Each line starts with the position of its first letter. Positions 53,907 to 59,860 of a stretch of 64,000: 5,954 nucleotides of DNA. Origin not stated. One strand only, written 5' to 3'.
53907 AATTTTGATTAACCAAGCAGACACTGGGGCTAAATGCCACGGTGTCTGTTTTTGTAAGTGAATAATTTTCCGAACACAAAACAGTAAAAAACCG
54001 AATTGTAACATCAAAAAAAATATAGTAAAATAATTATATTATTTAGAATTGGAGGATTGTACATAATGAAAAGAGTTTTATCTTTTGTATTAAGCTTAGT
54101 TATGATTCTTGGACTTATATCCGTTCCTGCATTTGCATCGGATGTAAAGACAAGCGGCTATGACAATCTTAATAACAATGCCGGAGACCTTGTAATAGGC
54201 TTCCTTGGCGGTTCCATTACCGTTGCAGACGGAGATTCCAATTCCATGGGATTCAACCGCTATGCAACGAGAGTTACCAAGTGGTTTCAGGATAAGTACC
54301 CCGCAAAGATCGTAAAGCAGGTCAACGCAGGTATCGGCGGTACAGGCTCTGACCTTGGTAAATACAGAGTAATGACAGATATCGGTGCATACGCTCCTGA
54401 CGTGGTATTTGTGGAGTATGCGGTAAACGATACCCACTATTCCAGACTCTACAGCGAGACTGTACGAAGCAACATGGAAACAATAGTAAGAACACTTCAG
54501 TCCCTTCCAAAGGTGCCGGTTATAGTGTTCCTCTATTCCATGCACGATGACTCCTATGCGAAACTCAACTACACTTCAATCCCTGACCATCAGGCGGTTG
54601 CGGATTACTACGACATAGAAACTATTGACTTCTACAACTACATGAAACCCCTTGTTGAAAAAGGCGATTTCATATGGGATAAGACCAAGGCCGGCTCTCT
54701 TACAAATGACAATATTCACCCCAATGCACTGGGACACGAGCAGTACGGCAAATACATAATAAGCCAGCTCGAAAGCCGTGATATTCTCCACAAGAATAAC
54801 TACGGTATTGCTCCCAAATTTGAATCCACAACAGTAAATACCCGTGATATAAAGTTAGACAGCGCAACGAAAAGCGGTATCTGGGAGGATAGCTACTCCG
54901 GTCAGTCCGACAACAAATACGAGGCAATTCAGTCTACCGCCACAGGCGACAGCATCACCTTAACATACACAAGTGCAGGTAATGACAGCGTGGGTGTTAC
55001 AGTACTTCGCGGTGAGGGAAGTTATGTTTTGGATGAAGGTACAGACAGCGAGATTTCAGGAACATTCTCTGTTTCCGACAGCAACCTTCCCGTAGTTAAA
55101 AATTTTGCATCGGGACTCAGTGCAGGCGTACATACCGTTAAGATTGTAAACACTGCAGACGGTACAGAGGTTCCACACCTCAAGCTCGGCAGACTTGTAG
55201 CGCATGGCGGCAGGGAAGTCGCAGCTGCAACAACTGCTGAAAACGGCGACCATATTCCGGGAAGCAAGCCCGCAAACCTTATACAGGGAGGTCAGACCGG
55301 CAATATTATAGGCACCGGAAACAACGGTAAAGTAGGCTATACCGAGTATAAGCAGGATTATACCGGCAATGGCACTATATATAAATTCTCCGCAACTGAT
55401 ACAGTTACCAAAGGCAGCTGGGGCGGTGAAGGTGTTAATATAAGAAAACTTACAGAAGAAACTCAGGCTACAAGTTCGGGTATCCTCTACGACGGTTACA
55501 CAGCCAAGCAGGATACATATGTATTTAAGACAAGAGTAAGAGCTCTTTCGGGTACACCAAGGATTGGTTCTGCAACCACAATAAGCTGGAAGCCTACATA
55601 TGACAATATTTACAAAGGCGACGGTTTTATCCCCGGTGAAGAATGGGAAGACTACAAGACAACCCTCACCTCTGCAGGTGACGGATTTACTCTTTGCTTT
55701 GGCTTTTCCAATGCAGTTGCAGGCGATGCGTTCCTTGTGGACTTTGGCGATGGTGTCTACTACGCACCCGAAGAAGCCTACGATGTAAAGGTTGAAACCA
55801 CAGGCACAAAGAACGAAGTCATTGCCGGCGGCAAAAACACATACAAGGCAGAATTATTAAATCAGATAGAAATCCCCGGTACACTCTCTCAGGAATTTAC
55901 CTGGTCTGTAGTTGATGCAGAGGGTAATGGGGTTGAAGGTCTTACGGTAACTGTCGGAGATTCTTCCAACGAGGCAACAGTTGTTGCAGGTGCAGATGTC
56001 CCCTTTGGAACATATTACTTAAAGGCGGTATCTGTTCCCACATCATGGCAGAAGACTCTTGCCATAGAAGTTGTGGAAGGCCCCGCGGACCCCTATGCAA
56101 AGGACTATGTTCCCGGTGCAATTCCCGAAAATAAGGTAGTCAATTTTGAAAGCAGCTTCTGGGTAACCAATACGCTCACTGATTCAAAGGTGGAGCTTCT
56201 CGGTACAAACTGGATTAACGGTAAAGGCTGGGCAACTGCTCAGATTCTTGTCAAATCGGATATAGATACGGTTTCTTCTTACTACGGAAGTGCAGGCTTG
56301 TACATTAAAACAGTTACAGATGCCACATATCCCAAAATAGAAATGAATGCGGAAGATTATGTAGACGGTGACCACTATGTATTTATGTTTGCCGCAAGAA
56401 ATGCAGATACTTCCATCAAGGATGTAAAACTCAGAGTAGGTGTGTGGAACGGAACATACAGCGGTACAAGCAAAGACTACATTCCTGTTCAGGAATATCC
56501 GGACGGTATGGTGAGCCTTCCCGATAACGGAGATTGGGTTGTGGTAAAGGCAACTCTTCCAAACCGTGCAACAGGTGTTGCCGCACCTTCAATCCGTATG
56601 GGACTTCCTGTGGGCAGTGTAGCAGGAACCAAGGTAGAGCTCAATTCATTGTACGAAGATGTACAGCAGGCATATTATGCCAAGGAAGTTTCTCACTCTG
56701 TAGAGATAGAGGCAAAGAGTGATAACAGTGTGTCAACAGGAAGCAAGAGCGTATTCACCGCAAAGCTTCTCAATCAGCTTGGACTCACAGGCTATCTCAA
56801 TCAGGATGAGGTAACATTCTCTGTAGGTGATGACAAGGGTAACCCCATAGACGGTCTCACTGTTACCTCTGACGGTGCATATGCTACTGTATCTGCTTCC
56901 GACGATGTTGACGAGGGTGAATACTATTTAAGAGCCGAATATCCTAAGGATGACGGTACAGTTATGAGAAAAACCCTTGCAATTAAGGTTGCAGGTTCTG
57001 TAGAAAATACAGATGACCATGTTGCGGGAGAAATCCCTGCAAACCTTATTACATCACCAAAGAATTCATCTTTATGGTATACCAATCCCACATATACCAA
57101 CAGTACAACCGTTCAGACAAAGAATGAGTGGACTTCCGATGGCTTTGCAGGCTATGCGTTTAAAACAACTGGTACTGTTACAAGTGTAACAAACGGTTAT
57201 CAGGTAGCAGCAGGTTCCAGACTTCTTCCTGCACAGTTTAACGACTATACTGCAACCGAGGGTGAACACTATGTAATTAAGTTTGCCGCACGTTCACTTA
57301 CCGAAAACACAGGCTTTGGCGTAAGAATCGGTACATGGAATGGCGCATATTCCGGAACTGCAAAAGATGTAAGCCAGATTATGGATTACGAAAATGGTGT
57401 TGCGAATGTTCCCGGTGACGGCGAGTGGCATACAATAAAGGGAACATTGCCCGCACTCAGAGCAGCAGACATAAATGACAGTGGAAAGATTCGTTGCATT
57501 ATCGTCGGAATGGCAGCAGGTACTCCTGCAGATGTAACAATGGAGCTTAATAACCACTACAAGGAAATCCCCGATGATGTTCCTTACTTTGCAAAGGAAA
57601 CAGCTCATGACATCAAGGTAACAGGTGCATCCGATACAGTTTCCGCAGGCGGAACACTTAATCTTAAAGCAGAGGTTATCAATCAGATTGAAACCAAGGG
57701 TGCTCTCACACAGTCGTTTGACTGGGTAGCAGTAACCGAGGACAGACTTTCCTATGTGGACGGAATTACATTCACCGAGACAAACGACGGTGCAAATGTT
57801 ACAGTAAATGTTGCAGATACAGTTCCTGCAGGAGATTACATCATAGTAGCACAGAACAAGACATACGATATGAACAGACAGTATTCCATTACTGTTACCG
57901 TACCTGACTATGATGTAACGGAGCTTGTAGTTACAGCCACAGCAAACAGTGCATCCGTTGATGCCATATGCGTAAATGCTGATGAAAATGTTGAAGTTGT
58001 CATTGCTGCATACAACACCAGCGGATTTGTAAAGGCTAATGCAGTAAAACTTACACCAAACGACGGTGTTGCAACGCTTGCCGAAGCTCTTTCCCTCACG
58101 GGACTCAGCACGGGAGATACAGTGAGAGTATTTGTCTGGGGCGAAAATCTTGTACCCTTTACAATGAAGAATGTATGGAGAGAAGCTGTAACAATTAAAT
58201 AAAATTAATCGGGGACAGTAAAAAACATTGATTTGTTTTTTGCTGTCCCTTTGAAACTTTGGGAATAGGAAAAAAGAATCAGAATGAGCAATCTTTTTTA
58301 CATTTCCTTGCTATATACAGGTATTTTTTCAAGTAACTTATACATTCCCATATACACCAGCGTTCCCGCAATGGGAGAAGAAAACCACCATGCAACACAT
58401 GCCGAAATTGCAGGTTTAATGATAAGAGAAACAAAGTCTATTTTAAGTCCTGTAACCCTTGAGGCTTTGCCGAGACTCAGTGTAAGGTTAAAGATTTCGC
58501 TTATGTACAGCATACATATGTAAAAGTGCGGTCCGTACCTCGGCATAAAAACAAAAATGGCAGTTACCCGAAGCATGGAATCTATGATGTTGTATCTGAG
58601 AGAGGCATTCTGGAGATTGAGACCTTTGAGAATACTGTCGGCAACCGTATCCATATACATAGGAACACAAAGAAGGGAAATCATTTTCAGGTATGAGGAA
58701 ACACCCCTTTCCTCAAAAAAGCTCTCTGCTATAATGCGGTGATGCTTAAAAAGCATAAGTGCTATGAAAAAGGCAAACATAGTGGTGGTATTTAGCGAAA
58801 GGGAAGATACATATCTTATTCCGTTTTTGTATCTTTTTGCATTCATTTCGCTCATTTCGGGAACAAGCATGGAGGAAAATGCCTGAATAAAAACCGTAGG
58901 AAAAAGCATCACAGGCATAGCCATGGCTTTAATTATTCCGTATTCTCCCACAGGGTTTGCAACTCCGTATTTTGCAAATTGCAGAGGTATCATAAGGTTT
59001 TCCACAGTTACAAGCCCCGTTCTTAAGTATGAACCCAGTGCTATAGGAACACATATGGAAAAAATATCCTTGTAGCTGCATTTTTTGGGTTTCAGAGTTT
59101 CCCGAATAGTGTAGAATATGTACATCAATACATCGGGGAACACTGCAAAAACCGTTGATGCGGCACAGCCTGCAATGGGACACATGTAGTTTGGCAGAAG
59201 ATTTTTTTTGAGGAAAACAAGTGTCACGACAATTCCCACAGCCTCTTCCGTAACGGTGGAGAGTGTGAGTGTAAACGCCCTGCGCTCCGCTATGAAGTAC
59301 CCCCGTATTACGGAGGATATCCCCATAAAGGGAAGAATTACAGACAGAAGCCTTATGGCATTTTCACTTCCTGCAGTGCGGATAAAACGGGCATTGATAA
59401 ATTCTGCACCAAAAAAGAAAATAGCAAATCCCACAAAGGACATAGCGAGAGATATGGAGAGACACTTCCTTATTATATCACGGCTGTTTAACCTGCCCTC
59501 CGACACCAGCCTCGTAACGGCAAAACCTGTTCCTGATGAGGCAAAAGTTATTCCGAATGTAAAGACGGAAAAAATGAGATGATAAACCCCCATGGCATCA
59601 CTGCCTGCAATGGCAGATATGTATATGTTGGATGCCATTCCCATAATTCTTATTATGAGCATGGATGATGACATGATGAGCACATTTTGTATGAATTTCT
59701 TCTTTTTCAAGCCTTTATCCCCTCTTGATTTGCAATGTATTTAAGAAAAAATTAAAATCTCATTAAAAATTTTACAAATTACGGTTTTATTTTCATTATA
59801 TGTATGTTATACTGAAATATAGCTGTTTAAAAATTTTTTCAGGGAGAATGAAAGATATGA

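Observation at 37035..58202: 21-kb co-directional locus of six giant secreted modular proteins: apparently an S-layer-tethered glycan-processing system without cohesin/dockerin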

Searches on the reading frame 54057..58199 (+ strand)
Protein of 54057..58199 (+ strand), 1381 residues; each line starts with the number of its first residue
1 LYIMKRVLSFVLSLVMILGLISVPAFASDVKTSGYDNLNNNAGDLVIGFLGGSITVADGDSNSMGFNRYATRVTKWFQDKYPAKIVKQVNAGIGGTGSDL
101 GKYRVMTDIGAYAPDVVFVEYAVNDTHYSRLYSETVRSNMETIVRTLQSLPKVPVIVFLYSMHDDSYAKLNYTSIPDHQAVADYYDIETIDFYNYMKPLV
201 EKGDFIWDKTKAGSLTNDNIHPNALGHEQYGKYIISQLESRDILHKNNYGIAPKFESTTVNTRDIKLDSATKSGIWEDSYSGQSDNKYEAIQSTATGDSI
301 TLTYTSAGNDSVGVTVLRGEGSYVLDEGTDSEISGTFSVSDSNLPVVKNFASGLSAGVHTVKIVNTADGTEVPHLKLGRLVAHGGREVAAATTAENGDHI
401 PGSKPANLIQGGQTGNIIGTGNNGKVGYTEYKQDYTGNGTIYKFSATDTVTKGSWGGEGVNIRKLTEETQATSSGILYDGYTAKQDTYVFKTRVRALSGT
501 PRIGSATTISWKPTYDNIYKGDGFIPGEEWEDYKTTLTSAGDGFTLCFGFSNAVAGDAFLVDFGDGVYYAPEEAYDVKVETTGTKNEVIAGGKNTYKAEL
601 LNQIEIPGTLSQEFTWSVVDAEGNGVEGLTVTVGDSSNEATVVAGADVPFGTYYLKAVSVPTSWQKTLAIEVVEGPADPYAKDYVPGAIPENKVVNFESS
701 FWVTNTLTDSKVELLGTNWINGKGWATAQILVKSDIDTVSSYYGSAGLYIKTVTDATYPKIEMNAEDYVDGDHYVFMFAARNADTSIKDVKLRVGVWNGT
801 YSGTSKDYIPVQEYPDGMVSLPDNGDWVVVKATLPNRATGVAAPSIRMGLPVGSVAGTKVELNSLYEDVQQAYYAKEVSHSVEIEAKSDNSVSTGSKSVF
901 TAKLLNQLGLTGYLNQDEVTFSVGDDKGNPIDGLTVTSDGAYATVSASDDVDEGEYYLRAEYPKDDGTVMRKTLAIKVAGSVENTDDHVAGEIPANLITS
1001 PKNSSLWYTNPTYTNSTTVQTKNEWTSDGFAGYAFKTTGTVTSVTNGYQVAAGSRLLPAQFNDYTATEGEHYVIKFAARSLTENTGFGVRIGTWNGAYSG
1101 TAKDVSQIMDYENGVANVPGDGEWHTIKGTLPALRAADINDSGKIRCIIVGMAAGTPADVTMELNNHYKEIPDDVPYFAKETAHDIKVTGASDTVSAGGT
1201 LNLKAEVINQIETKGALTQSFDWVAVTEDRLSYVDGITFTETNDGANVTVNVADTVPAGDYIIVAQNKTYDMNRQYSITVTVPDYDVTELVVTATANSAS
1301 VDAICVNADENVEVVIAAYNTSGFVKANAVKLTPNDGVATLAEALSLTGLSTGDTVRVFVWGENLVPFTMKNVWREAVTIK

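Call 3: search_protein_families(library=pfam, proteins=[window:54057-58199:+], max_evalue=0.01)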
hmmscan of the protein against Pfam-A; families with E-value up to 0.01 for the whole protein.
window:54057-58199:+ (1381 aa): 2 families
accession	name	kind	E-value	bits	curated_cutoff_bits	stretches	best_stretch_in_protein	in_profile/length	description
PF13472.12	Lipase_GDSL_2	-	1.1e-16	62.3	32.9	1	49-228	1-177/178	GDSL-like Lipase/Acylhydrolase family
PF00657.28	Lipase_GDSL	-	1.3e-05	25.8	23.6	1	50-233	4-207/208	GDSL-like Lipase/Acylhydrolase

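Call 12: search_protein_families(library=ncbifam, proteins=[window:54057-58199:+], max_evalue=0.1)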
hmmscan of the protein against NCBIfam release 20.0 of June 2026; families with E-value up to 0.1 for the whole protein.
window:54057-58199:+ (1381 aa): 1 family
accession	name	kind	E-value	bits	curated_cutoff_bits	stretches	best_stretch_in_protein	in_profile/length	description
NF033682.1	retention_LapA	subfamily_domain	0.016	15.4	50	0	1232-1317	7-94/145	retention module-containing protein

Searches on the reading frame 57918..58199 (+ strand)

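Call 45: search_protein_families(library=pfam, proteins=[window:57918-58199:+], max_evalue=5)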
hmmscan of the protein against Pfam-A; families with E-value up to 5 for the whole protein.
window:57918-58199:+ (94 aa): 1 family
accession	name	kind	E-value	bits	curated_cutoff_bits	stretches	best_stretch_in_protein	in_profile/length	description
PF02399.21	Herpes_ori_bp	-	0.084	11.4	20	1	6-57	187-238/820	Origin of replication binding protein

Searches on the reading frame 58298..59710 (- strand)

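Call 6: search_protein_families(library=pfam, proteins=[window:58298-59710:-], max_evalue=0.001)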
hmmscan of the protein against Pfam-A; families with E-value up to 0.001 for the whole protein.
window:58298-59710:- (470 aa): 1 family
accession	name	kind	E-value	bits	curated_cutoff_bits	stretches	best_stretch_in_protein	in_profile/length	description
PF01943.22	Polysacc_synt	-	2e-16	60.7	28.2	1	7-289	2-273/274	Polysaccharide biosynthesis protein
